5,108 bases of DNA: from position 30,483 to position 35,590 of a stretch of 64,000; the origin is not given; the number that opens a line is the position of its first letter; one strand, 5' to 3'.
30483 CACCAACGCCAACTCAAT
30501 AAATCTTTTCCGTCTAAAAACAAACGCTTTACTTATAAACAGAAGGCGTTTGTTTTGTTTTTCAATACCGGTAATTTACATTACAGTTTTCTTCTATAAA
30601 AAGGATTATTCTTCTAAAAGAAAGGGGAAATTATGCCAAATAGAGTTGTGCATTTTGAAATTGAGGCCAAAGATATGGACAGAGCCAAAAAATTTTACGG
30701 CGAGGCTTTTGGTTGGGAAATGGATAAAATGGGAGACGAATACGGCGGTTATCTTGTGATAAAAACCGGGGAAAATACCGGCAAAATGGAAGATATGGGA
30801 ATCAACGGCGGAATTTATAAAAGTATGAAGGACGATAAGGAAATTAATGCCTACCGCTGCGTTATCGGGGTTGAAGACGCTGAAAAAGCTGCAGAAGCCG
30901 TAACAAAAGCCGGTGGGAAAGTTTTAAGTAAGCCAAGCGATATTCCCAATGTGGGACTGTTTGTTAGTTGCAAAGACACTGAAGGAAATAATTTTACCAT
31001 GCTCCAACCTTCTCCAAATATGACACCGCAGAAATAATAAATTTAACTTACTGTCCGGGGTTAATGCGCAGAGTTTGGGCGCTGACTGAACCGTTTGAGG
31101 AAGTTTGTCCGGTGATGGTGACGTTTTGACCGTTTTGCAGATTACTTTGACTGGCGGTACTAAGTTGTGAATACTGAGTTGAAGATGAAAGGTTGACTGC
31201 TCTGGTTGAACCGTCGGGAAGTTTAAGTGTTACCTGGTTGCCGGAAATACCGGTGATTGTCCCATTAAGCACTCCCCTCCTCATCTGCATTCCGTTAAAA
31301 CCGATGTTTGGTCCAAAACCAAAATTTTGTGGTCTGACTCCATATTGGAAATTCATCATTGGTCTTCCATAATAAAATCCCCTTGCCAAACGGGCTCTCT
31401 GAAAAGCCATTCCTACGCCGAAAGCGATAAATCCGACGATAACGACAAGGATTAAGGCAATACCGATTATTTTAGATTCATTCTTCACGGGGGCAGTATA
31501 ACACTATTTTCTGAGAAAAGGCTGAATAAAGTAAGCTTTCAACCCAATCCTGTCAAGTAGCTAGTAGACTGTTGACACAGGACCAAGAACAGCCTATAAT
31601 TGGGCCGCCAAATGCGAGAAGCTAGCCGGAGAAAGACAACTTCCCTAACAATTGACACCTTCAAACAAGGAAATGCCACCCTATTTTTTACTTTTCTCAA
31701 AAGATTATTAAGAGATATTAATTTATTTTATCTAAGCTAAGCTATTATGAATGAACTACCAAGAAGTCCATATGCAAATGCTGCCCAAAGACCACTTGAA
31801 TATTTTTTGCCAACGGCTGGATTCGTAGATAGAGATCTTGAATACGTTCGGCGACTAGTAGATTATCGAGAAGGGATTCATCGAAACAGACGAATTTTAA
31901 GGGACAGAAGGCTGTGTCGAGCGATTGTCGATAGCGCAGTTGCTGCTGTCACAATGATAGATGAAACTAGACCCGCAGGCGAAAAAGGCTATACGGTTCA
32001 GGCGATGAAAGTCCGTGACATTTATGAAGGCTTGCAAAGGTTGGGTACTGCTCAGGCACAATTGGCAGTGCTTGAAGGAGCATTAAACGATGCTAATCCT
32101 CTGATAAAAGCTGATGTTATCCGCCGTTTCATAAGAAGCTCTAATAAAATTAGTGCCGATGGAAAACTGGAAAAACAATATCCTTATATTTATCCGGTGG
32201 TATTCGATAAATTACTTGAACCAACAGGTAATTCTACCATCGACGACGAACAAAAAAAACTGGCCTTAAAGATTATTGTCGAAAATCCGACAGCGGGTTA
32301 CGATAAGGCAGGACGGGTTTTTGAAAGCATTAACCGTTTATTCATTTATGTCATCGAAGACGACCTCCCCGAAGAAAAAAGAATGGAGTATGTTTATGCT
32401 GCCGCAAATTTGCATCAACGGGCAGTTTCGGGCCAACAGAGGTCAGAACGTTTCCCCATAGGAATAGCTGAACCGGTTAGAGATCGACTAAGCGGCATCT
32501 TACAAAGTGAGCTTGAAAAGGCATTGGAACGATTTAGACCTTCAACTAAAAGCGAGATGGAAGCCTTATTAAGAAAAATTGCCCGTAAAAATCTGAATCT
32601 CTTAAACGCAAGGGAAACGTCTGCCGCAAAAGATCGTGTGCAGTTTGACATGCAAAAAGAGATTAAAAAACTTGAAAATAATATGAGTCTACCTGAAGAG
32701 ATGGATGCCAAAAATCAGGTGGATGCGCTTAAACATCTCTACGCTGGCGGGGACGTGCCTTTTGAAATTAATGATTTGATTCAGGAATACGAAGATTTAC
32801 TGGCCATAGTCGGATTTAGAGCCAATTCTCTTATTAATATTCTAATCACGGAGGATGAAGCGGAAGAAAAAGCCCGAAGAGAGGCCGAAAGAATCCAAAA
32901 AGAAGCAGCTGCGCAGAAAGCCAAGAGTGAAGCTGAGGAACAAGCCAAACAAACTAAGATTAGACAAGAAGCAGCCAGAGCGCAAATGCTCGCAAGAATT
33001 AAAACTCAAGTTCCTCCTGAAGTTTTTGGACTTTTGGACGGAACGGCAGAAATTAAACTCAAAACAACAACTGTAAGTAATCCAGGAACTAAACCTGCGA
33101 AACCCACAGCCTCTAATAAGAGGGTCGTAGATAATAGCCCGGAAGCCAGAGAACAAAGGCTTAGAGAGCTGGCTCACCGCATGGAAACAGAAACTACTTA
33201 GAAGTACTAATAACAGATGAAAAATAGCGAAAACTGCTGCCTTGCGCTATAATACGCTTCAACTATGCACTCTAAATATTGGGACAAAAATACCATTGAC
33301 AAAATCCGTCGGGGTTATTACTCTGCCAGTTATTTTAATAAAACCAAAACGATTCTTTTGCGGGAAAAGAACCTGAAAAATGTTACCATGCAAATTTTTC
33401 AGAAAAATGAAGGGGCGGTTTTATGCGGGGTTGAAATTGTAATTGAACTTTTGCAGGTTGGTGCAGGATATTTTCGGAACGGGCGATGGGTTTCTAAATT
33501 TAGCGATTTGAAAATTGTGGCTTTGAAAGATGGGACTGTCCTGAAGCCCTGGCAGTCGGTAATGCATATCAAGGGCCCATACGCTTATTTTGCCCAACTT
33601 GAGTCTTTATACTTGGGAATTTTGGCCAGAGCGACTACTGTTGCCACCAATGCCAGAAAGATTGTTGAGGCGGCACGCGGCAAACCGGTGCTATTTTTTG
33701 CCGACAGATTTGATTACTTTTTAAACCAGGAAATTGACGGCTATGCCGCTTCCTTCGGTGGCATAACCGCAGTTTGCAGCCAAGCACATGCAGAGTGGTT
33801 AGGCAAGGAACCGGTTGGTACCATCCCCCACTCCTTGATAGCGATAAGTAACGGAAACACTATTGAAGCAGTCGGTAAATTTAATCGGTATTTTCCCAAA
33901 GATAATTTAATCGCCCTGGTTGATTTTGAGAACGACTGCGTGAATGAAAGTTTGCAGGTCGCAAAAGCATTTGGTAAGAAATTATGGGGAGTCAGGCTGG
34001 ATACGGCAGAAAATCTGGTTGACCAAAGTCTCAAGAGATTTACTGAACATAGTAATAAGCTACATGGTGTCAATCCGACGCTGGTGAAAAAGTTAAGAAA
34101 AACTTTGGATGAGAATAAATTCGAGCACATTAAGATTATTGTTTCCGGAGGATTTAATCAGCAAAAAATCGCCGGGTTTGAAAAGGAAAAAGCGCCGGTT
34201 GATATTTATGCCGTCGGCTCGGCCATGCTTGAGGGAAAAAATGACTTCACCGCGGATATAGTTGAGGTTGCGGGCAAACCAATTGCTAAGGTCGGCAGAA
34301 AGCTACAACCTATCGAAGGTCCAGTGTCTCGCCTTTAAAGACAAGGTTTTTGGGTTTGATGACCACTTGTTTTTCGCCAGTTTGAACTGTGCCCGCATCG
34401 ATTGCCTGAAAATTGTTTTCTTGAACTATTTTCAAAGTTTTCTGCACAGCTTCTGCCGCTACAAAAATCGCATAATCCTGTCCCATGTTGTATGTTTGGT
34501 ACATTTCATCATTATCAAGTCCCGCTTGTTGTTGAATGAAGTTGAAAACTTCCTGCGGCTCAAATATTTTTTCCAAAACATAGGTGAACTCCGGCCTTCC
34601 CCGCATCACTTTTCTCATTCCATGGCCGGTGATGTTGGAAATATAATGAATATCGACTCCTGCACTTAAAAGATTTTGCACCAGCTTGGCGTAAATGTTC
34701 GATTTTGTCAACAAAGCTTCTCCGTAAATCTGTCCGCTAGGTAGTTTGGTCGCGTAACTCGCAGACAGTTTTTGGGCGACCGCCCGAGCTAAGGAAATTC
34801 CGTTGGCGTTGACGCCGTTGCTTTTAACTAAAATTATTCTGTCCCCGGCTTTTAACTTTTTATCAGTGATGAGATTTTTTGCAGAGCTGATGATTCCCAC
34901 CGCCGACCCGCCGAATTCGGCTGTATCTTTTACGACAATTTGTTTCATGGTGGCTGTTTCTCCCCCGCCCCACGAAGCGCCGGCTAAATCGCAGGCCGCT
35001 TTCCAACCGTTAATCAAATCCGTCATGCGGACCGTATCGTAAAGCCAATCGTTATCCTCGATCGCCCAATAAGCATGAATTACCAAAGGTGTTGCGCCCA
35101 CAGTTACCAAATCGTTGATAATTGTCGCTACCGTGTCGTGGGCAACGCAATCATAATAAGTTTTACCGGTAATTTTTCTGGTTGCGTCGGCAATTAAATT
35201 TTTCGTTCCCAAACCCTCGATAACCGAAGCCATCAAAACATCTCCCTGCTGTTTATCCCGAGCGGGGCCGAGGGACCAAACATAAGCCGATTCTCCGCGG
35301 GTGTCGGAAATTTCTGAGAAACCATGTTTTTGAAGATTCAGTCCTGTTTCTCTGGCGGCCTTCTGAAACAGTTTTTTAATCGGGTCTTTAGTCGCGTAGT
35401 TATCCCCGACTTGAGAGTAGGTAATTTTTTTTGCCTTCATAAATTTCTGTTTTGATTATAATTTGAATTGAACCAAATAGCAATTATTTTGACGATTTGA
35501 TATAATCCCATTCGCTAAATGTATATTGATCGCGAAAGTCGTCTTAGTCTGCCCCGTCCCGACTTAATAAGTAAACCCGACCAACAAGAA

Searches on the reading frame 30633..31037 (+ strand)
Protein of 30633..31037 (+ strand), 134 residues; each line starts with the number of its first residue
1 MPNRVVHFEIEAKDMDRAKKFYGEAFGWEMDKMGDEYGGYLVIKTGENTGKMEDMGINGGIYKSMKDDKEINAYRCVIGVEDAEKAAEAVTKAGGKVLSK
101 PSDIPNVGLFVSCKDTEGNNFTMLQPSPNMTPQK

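Call 18: search_protein_families(library=pfam, proteins=[window:30633-31037:+], max_evalue=0.01)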
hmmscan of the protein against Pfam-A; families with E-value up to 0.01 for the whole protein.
window:30633-31037:+ (134 aa): 3 families
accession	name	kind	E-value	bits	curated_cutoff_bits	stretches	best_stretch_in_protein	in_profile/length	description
PF00903.31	Glyoxalase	-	6.7e-12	46.3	20.6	1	4-121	1-119/121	Glyoxalase/Bleomycin resistance protein/Dioxygenase superfamily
PF22677.2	Ble-like_N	-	4.7e-10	39.5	24.5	1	4-45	1-40/41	Bleomycin resistance protein-like N-terminal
PF18029.7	Glyoxalase_6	-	1.4e-07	32.6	23.6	1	10-122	4-104/106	Glyoxalase-like domain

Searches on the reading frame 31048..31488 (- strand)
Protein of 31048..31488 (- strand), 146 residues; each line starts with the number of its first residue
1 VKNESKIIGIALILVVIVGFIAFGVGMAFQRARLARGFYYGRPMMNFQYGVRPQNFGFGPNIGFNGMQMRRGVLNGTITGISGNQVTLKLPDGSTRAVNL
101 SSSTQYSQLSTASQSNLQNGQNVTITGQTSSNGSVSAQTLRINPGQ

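Call 18: search_protein_families(library=pfam, proteins=[window:31048-31488:-], max_evalue=0.01)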
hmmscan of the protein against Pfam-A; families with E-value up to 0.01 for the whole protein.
window:31048-31488:- (146 aa): 2 families
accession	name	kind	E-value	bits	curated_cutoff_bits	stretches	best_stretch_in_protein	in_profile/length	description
PF18914.6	DUF5666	-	1.5e-06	28.8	27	1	76-138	2-57/60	Domain of unknown function (DUF5666)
PF02736.25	Myosin_N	-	0.0098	16.1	27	0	76-100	18-42/45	Myosin N-terminal SH3-like domain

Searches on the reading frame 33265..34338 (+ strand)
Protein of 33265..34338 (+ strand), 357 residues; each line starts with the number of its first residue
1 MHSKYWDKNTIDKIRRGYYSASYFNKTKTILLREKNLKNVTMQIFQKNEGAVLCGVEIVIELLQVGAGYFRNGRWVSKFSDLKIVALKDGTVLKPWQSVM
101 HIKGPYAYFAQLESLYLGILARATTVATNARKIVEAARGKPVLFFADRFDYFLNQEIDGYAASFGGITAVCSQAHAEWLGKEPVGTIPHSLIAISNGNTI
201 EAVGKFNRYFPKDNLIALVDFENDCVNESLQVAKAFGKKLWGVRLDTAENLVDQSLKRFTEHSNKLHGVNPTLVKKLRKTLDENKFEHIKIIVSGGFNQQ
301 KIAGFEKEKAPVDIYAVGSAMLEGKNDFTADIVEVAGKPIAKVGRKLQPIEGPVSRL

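Call 18: search_protein_families(library=pfam, proteins=[window:33265-34338:+], max_evalue=0.01)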
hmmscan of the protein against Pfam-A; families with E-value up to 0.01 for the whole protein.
window:33265-34338:+ (357 aa): 2 families
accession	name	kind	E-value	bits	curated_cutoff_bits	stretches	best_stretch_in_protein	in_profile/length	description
PF02749.22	QRPTase_N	-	8.7e-13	48.7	27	1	34-123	8-81/82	Quinolinate phosphoribosyl transferase, N-terminal domain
PF01729.25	QRPTase_C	-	2.4e-05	24.6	23.1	1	126-321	1-158/169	Quinolinate phosphoribosyl transferase, C-terminal domain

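Call 102: search_protein_families(library=ncbifam, proteins=[window:33265-34338:+], max_evalue=0.01)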
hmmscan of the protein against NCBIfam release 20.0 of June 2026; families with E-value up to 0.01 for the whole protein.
window:33265-34338:+ (357 aa): 10 families
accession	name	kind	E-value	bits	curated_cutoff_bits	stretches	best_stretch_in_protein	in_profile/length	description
NF005529.0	PRK07188.1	equivalog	2.4e-118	395.2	378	1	12-348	17-346/358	nicotinate phosphoribosyltransferase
NF006415.0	PRK08662.1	equivalog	5.2e-65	219.7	243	1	10-345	8-316/381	nicotinate phosphoribosyltransferase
NF006696.0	PRK09243.1-3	equivalog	3.9e-28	98.3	503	1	83-343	99-345/451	nicotinate phosphoribosyltransferase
TIGR01513.1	NAPRTase_put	equivalog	4e-27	95.2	297.4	2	79-249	85-258/452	nicotinate phosphoribosyltransferase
NF006695.0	PRK09243.1-2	equivalog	1.5e-25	89.8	469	2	82-247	93-263/480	nicotinate phosphoribosyltransferase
NF009131.0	PRK12484.1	equivalog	1.1e-24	87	330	1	83-327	93-320/455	nicotinate phosphoribosyltransferase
NF006694.0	PRK09243.1-1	equivalog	1.2e-14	53.9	663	2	82-248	94-263/485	nicotinate phosphoribosyltransferase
NF006698.0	PRK09243.1-5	equivalog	1.3e-14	53.8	531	1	83-344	103-343/440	nicotinate phosphoribosyltransferase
NF006697.0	PRK09243.1-4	equivalog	1.8e-11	43.3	776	1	83-324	96-320/488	nicotinate phosphoribosyltransferase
TIGR00078.1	nadC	equivalog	6.1e-10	38.8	198.4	1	42-148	29-122/269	carboxylating nicotinate-nucleotide diphosphorylase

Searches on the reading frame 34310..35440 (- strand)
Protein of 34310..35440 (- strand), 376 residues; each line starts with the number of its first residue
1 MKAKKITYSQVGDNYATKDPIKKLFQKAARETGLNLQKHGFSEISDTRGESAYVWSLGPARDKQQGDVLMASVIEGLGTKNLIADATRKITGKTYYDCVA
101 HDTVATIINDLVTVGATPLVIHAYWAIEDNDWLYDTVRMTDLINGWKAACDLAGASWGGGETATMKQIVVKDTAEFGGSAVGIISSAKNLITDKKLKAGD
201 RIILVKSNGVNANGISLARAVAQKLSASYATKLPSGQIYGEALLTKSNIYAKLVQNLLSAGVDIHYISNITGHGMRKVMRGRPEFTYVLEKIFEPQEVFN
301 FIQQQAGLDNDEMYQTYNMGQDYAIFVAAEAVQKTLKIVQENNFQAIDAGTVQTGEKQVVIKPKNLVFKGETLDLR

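Call 3: search_protein_families(library=pfam, proteins=[window:34310-35440:-])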
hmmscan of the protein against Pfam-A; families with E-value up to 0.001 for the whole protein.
window:34310-35440:- (376 aa): 3 families
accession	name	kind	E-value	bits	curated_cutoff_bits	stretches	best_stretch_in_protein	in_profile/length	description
PF02769.27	AIRS_C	-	1.2e-11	45.5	23.1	1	197-360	1-153/156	AIR synthase related protein, C-terminal domain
PF00586.29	AIRS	-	1.3e-09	38.9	24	1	84-182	29-110/112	AIR synthase related protein, N-terminal domain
PF13702.11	Lysozyme_like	-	0.00069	19.6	25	0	304-366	78-141/165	Lysozyme-like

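Call 4: search_protein_families(library=ncbifam, proteins=[window:34310-35440:-])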
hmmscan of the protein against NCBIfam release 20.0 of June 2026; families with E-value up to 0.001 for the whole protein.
window:34310-35440:- (376 aa): 5 families
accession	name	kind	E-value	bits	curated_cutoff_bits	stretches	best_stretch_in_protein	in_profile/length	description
TIGR00878.1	purM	equivalog_domain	6.8e-52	176.7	236.35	1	65-354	49-331/332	phosphoribosylformylglycinamidine cyclo-ligase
TIGR00476.1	selD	equivalog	4.4e-06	26.1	125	1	108-234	85-193/311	selenide, water dikinase SelD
TIGR02124.1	hypE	equivalog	1e-05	24.7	251.6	1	104-353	70-301/332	hydrogenase expression/formation protein HypE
TIGR01379.1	thiL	equivalog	3.6e-05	22.9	184.15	1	99-223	60-173/320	thiamine-phosphate kinase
NF004351.0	PRK05731.1-4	equivalog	0.00031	19.9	324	1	100-231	75-196/321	thiamine-phosphate kinase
